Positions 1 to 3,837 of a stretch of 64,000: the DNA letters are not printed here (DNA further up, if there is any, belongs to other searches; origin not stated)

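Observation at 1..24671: Headless contractile-tail (tailocin/CIS-like) operon of about 19 translationally coupled genes that fits neither the prophage nor the canonical eCIS gene set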

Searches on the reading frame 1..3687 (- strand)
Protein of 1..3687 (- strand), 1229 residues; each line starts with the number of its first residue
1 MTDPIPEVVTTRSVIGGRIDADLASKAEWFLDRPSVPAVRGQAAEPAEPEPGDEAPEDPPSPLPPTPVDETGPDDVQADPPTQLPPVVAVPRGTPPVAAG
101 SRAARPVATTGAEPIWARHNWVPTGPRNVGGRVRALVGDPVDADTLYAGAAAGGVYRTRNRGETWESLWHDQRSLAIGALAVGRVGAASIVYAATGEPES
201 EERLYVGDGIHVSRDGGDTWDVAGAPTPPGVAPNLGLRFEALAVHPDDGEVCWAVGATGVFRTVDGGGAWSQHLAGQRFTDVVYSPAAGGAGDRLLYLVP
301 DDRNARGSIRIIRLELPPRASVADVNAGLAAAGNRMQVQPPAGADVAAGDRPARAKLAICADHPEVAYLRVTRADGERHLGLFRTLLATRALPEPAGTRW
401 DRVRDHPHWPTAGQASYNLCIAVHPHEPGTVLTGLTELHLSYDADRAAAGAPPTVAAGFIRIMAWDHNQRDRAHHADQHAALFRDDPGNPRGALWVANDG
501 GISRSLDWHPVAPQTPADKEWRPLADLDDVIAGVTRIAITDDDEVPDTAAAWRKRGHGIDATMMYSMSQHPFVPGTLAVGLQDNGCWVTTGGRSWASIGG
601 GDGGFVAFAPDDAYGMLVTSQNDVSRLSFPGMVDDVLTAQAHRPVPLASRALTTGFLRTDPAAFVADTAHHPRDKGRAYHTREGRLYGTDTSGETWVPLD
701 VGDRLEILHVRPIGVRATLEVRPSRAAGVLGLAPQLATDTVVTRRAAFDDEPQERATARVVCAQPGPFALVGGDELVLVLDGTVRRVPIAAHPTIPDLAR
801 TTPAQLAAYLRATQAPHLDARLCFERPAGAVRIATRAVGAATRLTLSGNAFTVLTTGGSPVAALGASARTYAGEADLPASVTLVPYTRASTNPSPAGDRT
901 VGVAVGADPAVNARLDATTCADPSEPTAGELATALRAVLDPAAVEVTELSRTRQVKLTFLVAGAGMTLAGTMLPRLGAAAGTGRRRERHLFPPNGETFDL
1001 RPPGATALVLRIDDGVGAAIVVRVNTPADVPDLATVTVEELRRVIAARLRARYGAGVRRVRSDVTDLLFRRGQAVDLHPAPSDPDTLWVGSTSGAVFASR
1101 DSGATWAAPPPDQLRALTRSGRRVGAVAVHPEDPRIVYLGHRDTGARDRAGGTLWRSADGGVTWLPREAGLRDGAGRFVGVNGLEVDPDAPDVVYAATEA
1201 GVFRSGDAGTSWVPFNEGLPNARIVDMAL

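Call 7: search_protein_families(library=pfam, proteins=[window:1-3687:-], max_evalue=0.01)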
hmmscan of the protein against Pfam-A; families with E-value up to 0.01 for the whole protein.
window:1-3687:- (1229 aa): 2 families
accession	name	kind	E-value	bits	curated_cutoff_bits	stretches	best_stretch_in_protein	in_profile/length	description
PF15902.12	Sortilin-Vps10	-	1.8e-09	37.4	33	0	155-262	3-101/446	Sortilin, neurotensin receptor 3,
PF14870.12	PSII_BNR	-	0.0017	18.1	27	0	1082-1108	242-268/303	Photosynthesis system II assembly factor YCF48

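Call 10: find_related_loci(query=window:1-3687:-, collection=genome_contigs, flank=10000)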
Query window:1-3687:- (1229 aa) in genome_contigs; peptide patterns used: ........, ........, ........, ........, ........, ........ (x = any residue, [..] = any of these).
44 stretches matched a pattern, but none encodes a relative of the query by tblastn (E <= 1e-3).

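Call 26: search_protein_families(library=ncbifam, proteins=[window:1-3687:-], max_evalue=0.01)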
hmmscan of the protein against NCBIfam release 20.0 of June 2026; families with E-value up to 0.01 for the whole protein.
window:1-3687:- (1229 aa): 2 families
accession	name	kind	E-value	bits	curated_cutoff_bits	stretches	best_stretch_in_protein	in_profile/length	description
NF045728.1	glycosyl_F510_1955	equivalog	2.5e-28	99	175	2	1129-1218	100-176/246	F510_1955 family glycosylhydrolase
NF010237.0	PRK13684.1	equivalog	0.00018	20.6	326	0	1083-1108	269-294/334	photosynthesis system II assembly factor Ycf48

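Call 86: search_protein_families(library=phrogs, proteins=[window:1-3687:-], max_evalue=0.1)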
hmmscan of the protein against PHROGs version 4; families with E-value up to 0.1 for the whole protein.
window:1-3687:- (1229 aa): 0 families
